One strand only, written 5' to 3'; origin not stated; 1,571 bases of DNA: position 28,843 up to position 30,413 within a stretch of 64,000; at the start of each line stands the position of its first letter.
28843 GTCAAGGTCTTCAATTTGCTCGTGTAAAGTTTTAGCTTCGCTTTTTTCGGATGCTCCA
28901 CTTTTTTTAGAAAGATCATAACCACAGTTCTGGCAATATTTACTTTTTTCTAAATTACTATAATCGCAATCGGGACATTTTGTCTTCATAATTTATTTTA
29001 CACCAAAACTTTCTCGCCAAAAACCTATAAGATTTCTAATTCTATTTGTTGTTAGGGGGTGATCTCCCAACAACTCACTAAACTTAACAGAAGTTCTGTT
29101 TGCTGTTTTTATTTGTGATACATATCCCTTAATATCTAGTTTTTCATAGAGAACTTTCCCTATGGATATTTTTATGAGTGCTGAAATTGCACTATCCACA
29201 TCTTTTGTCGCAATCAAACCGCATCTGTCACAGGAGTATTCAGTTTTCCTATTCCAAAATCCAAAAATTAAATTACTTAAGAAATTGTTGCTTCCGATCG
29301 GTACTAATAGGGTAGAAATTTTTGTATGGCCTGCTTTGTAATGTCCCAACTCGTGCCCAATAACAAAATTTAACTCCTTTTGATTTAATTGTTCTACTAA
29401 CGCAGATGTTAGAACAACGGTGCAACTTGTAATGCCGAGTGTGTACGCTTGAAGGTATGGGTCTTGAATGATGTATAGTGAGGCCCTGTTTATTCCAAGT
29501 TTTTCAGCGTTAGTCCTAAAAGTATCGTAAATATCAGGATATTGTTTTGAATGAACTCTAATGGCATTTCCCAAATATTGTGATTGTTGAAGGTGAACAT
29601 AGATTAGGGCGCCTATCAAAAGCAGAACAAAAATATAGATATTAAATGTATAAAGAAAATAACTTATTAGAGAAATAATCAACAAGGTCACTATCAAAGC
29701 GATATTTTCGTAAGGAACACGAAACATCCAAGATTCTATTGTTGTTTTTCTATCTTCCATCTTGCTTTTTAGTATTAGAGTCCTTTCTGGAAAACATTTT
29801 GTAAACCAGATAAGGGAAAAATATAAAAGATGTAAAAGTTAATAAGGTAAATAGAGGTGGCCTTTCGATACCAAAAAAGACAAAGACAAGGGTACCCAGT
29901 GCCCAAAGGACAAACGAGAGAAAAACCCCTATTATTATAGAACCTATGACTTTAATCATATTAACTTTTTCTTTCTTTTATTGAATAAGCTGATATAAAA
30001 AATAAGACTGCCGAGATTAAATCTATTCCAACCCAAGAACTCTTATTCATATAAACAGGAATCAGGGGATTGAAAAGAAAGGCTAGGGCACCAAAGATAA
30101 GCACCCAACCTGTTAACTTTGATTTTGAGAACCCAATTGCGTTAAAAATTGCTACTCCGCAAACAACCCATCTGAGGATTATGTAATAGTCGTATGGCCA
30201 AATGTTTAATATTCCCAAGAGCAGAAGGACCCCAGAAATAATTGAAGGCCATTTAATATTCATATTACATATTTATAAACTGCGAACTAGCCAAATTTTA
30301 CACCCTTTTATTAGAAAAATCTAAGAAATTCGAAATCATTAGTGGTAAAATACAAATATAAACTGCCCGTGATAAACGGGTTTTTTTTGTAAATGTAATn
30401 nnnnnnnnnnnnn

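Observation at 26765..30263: Cargo operon: four paralogous N-terminal zinc-ribbon proteins + M48 protease + three tiny membrane proteins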

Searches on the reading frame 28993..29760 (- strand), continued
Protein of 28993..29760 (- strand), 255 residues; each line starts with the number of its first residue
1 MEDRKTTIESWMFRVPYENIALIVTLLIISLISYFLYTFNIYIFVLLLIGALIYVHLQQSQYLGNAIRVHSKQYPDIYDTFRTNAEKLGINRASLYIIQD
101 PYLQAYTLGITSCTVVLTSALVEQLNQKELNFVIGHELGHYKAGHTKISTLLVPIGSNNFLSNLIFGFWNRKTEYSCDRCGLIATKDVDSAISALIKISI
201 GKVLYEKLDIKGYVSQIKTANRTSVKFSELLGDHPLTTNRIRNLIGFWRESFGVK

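Call 69: search_protein_families(library=pfam, proteins=[L008:5807-6544:+, L001:10611-11132:+, L001:11134-11592:+, L105:9617-10087:+, L106:8448-8918:+, L010:11214-11699:+], max_evalue=0.01)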
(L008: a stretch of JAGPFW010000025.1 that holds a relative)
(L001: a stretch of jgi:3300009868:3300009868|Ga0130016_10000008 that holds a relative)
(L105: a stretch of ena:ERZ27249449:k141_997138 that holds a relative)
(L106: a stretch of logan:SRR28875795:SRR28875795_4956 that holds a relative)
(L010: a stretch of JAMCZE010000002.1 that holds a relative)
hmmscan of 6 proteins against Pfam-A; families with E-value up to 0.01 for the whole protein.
L008:5807-6544:+ (245 aa): 3 families
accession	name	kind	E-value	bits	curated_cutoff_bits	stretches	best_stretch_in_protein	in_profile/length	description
PF13240.11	Zn_Ribbon_1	-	6.7e-05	23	25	1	2-23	1-22/23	zinc-ribbon domain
PF13248.11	Zn_ribbon_3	-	0.00022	21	27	1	2-23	4-25/26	zinc-ribbon domain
PF12773.13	DZR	-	0.0008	20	27.3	1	3-25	1-23/45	Double zinc ribbon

L001:10611-11132:+ (173 aa): 5 families
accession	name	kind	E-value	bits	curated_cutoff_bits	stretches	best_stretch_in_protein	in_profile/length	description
PF13240.11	Zn_Ribbon_1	-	3.6e-08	33.4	25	1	2-23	1-22/23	zinc-ribbon domain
PF12773.13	DZR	-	0.00016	22.2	27.3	1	3-25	1-23/45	Double zinc ribbon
PF10571.15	UPF0547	-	0.00034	21.1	29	1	3-21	3-21/26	Uncharacterised protein family UPF0547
PF18912.6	DZR_2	-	0.0061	16.8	27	1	2-26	23-48/56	Double zinc ribbon domain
PF13248.11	Zn_ribbon_3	-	0.0096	15.8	27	0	3-23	5-25/26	zinc-ribbon domain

L001:11134-11592:+ (152 aa): 5 families
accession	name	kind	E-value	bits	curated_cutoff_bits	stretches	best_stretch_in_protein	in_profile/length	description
PF13240.11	Zn_Ribbon_1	-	3.1e-08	33.6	25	1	2-24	1-23/23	zinc-ribbon domain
PF12773.13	DZR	-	6.2e-05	23.5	27.3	1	3-25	1-23/45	Double zinc ribbon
PF10571.15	UPF0547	-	0.00027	21.4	29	1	3-21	3-21/26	Uncharacterised protein family UPF0547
PF24460.1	DUF7575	-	0.0053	16.5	28.5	1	3-25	6-28/28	Domain of unknown function (DUF7575)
PF24463.1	DUF7577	-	0.0077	16.3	28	0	2-25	4-27/27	Domain of unknown function (DUF7577)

L105:9617-10087:+ (156 aa): 2 families
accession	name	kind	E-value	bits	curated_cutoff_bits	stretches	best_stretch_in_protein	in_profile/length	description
PF13240.11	Zn_Ribbon_1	-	1.6e-07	31.3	25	1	2-22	1-21/23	zinc-ribbon domain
PF12773.13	DZR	-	0.0077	16.8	27.3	0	3-24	1-22/45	Double zinc ribbon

L106:8448-8918:+ (156 aa): 5 families
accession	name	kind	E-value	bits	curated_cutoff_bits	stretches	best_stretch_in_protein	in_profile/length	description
PF13240.11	Zn_Ribbon_1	-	7.1e-06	26.1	25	1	2-22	1-21/23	zinc-ribbon domain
PF12773.13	DZR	-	5.8e-05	23.6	27.3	1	3-25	1-23/45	Double zinc ribbon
PF10571.15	UPF0547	-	0.00031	21.3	29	1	2-21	2-21/26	Uncharacterised protein family UPF0547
PF13248.11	Zn_ribbon_3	-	0.0047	16.8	27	1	2-23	4-25/26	zinc-ribbon domain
PF18912.6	DZR_2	-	0.0082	16.4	27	0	3-26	24-48/56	Double zinc ribbon domain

L010:11214-11699:+ (161 aa): 5 families
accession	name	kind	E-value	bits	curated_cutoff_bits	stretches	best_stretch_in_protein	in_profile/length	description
PF05656.20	DUF805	-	1.8e-21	77.1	25.7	1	38-143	4-110/111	Protein of unknown function (DUF805)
PF10571.15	UPF0547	-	1.3e-07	32.1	29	1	3-22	3-22/26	Uncharacterised protein family UPF0547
PF13240.11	Zn_Ribbon_1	-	4e-05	23.7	25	1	3-22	2-21/23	zinc-ribbon domain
PF12773.13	DZR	-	0.0027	18.2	27.3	1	3-24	1-22/45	Double zinc ribbon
PF24460.1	DUF7575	-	0.0055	16.5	28.5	1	3-22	6-25/28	Domain of unknown function (DUF7575)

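Call 76: find_encoding_contigs(protein=P0099, flank=7000, max_places=2)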
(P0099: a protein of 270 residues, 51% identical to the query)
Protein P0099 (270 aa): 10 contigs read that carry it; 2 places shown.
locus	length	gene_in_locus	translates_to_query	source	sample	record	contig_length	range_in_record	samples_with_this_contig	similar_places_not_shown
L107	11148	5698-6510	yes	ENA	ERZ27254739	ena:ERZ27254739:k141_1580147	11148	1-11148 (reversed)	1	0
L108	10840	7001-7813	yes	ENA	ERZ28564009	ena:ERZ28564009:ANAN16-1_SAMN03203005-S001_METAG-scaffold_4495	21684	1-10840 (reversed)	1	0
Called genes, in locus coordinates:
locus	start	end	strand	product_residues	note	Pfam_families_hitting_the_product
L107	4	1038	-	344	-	PF25917:BSH_RND, PF25989:YknX_C (weak)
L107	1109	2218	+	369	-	PF03462:PCRF, PF00472:RF-1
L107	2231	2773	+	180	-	-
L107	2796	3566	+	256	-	PF00005:ABC_tran, PF13304:AAA_21 (faint)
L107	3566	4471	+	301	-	PF18075:FtsX_ECD, PF02687:FtsX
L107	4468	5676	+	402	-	PF01551:Peptidase_M23 (faint)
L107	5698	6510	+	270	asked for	PF05569:Peptidase_M56, PF01435:Peptidase_M48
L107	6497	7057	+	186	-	-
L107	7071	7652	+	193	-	PF13240:Zn_Ribbon_1 (weak), PF06271:RDD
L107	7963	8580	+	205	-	-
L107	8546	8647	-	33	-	-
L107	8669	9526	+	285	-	-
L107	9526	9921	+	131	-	PF04892:VanZ-LLP1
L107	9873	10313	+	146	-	PF02367:TsaE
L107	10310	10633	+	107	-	PF00814:TsaD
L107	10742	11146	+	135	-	?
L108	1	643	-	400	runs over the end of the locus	PF12704:MacB_PCD, PF02687:FtsX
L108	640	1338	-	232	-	PF00005:ABC_tran, PF02463:SMC_N, PF13304:AAA_21 (faint)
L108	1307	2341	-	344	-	PF25917:BSH_RND, PF25989:YknX_C (weak)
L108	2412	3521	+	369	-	PF03462:PCRF, PF00472:RF-1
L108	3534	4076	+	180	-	-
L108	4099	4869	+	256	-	PF00005:ABC_tran, PF13304:AAA_21 (faint)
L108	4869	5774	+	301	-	PF18075:FtsX_ECD, PF02687:FtsX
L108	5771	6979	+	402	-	PF01551:Peptidase_M23 (faint)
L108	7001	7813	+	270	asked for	PF05569:Peptidase_M56, PF01435:Peptidase_M48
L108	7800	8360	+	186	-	-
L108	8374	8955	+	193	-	PF13240:Zn_Ribbon_1 (weak), PF06271:RDD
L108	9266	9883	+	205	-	-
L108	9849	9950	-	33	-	-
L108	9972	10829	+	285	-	-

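Call 77: find_encoding_contigs(protein=P0066, flank=7000, max_places=2)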
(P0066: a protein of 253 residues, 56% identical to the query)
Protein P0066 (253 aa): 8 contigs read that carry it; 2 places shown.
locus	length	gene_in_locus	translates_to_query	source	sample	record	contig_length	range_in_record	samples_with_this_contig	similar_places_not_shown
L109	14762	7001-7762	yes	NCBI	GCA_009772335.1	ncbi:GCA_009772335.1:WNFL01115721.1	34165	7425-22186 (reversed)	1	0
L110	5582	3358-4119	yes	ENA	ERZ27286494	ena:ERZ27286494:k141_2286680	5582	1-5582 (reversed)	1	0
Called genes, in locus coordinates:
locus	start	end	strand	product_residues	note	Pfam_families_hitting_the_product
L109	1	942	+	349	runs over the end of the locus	PF00512:HisKA, PF02518:HATPase_c, PF14501:HATPase_c_5 (weak)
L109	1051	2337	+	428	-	PF00364:Biotin_lipoyl (faint), PF25919:BSH_CusB (faint), PF25917:BSH_RND, PF25954:Beta-barrel_RND_2 (weak), PF25990:Beta-barrel_YknX, PF25967:RND-MFP_C, PF25989:YknX_C, PF25975:CzcB_C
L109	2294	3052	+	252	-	PF00005:ABC_tran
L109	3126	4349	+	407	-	PF12704:MacB_PCD, PF02687:FtsX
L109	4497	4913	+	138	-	PF18914:DUF5666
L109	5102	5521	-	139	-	PF01371:Trp_repressor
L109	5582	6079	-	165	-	PF00293:NUDIX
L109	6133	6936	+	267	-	-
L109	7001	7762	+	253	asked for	PF01435:Peptidase_M48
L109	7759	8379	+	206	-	-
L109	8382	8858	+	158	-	PF05656:DUF805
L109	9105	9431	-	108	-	-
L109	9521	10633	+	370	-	PF03193:RsgA_GTPase (faint), PF13167:GTP-bdg_N, PF16360:GTP-bdg_M, PF01926:MMR_HSR1, PF02421:FeoB_N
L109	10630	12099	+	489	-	PF02367:TsaE (faint), PF02463:SMC_N (faint), PF03193:RsgA_GTPase (faint), PF13476:AAA_23 (faint), PF00005:ABC_tran, PF13304:AAA_21 (weak), PF12848:ABC_tran_Xtn (weak), PF00005:ABC_tran, +5 more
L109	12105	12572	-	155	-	-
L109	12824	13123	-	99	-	PF15738:YafQ_toxin (weak)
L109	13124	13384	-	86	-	-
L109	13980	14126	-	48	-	-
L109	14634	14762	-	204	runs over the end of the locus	PF06114:Peptidase_M78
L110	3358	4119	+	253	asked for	PF01435:Peptidase_M48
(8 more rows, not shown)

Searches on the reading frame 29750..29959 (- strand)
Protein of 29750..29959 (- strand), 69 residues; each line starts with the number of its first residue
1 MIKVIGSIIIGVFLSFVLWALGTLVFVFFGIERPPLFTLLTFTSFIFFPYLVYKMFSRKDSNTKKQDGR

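Call 3: search_protein_families(library=pfam, proteins=[window:29750-29959:-], max_evalue=1)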
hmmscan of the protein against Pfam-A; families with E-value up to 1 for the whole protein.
window:29750-29959:- (69 aa): 1 family
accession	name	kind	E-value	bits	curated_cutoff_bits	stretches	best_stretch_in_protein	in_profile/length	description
PF10066.14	DUF2304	-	0.65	10.7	25.5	1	10-65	39-92/106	Uncharacterized conserved protein (DUF2304)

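Call 8: search_protein_families(library=padloc, proteins=[window:29750-29959:-], max_evalue=0.1)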
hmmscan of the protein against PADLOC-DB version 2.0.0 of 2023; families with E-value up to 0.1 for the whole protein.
window:29750-29959:- (69 aa): 0 families

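Call 9: search_protein_families(library=phrogs, proteins=[window:29750-29959:-], max_evalue=0.01)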
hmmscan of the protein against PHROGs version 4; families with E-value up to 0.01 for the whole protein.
window:29750-29959:- (69 aa): 1 family
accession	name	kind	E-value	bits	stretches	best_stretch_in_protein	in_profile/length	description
phrog_35147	-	unknown function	0.0022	19.4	1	7-59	5-58/90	-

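Call 10: search_protein_families(library=ncbifam, proteins=[window:29750-29959:-], max_evalue=0.01)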
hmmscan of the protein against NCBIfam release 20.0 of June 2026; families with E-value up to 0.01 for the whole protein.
window:29750-29959:- (69 aa): 0 families

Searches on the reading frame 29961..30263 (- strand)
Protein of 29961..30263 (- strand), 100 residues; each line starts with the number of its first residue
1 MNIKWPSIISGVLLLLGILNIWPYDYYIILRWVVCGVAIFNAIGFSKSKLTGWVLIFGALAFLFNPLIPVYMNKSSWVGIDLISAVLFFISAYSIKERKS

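Call 3: search_protein_families(library=pfam, proteins=[window:29961-30263:-], max_evalue=1)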
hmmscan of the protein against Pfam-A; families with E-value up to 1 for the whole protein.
window:29961-30263:- (100 aa): 2 families
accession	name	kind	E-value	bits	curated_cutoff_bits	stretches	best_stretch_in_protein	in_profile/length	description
PF20619.3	DUF6804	-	3e-22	79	27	1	5-92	4-90/91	Family of unknown function (DUF6804)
PF11821.13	ActD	-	0.2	11.7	25.7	1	41-78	41-78/170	Alternative complex III, ActD subunit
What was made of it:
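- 29961..30263 (-): g1: DUF6804 small polytopic membrane protein (100 aa, about 4 TM). Pfam PF20619, E=3e-22, 79 bits against a cutoff of 27 (call 3).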

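Call 8: search_protein_families(library=padloc, proteins=[window:29961-30263:-], max_evalue=0.1)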
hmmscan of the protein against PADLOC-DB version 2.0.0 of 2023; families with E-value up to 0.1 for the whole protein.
window:29961-30263:- (100 aa): 0 families

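Call 9: search_protein_families(library=phrogs, proteins=[window:29961-30263:-], max_evalue=0.01)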
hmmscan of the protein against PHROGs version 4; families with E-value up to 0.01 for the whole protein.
window:29961-30263:- (100 aa): 0 families

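Call 10: search_protein_families(library=ncbifam, proteins=[window:29961-30263:-], max_evalue=0.01)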
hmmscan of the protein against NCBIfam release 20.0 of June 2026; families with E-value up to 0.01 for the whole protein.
window:29961-30263:- (100 aa): 0 families
